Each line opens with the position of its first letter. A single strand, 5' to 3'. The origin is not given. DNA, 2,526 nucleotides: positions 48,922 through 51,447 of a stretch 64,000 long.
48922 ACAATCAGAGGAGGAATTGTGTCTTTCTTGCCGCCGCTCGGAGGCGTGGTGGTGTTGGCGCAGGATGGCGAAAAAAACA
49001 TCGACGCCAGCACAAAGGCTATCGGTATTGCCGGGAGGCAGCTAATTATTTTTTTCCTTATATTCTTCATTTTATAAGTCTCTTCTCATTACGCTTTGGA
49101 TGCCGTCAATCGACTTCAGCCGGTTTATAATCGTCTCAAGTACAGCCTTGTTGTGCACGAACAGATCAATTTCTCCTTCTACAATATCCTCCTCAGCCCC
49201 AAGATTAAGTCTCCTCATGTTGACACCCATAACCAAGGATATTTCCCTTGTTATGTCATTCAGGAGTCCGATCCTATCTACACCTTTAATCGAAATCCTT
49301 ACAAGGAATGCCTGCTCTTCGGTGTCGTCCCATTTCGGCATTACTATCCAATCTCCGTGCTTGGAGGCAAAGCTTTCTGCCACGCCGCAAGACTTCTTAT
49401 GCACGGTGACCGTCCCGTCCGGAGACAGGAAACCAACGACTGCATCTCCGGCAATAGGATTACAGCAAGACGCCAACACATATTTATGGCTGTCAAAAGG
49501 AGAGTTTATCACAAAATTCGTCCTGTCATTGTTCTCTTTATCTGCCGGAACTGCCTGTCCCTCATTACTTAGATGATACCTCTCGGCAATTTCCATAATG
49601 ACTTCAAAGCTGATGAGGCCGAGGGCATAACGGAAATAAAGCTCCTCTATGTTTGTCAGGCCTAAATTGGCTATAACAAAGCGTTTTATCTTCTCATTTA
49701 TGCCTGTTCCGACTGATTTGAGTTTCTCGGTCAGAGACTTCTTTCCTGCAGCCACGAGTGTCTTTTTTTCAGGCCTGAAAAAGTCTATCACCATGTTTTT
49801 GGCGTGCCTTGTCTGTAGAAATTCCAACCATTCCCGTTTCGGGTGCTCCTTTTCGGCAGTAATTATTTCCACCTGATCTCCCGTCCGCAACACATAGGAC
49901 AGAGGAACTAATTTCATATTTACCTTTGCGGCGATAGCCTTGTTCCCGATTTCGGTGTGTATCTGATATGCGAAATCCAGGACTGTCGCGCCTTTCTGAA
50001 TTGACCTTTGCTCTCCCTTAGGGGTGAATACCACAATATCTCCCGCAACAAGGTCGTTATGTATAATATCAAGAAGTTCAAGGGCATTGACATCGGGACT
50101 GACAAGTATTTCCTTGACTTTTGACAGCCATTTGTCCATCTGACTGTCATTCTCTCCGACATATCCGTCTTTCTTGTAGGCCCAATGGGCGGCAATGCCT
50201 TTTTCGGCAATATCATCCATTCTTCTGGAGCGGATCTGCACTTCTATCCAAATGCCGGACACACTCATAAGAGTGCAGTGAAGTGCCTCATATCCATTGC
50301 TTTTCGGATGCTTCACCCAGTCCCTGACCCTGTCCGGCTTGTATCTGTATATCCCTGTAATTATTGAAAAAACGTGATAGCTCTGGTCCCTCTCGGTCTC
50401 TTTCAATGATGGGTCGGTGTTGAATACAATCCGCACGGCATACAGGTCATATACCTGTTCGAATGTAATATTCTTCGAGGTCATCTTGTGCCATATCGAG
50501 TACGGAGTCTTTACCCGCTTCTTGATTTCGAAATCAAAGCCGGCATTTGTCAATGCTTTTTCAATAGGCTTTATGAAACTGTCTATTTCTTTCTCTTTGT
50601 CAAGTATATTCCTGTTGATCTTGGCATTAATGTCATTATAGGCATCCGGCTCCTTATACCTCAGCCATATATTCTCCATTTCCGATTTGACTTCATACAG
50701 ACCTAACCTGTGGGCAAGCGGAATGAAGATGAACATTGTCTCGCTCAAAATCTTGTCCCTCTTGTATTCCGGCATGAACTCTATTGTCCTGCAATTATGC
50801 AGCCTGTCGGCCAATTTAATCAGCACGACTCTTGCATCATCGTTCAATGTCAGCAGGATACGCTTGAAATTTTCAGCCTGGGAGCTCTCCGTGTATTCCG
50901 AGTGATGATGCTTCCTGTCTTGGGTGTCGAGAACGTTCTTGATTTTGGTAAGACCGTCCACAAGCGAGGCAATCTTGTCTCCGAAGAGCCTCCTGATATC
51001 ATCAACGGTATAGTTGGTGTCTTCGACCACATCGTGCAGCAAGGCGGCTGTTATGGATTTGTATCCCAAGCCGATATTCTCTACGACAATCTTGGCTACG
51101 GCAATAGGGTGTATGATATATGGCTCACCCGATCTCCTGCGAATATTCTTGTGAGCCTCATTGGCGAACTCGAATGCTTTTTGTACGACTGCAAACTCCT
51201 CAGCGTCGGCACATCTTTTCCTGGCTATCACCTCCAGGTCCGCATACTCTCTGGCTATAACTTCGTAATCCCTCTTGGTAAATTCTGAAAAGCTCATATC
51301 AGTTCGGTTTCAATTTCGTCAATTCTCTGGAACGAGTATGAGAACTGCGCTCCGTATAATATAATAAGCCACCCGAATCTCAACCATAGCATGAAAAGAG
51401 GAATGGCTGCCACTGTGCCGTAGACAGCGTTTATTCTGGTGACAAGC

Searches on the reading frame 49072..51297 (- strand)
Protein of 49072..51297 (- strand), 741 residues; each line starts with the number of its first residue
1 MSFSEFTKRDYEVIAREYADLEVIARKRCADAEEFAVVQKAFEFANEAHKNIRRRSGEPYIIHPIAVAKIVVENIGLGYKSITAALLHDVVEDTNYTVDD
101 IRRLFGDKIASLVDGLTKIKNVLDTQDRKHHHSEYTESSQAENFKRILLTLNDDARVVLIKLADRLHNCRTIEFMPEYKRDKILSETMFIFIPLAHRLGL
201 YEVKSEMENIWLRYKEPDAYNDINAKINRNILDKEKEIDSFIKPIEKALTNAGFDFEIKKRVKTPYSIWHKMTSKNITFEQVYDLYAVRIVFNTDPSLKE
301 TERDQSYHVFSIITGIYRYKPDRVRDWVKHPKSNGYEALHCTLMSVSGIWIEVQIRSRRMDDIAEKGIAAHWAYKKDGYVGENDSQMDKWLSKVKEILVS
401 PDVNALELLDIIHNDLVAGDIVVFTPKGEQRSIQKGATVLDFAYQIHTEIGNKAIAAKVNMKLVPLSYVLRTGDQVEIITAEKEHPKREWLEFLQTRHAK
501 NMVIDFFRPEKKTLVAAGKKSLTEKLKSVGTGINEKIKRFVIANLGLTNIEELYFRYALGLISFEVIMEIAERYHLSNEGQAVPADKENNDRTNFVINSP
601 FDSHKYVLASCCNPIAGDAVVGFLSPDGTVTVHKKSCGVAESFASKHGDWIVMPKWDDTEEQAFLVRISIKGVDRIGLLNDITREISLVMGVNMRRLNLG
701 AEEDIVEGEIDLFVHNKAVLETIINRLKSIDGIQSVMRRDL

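Call 47: search_protein_families(library=pfam, proteins=[window:49072-51297:-], max_evalue=0.001)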
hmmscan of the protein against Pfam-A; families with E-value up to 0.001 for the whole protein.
window:49072-51297:- (741 aa): 6 families
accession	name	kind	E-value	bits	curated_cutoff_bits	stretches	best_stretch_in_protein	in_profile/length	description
PF13328.12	HD_4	-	1.8e-40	138.6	27.2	1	41-200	1-155/156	HD domain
PF04607.23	RelA_SpoT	-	1.3e-33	116.1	27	1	260-377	1-111/113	Region found in RelA / SpoT proteins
PF02824.27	TGS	-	6.9e-23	80.9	22.2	1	421-480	1-60/60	TGS domain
PF13291.12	ACT_4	-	2.6e-15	57.3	27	1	662-738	3-80/80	ACT domain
PF01966.28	HD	-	5.3e-07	30.4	22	1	60-168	1-115/116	HD domain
PF02597.26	ThiS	-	0.00064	20.7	22.5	0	431-481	8-72/76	ThiS family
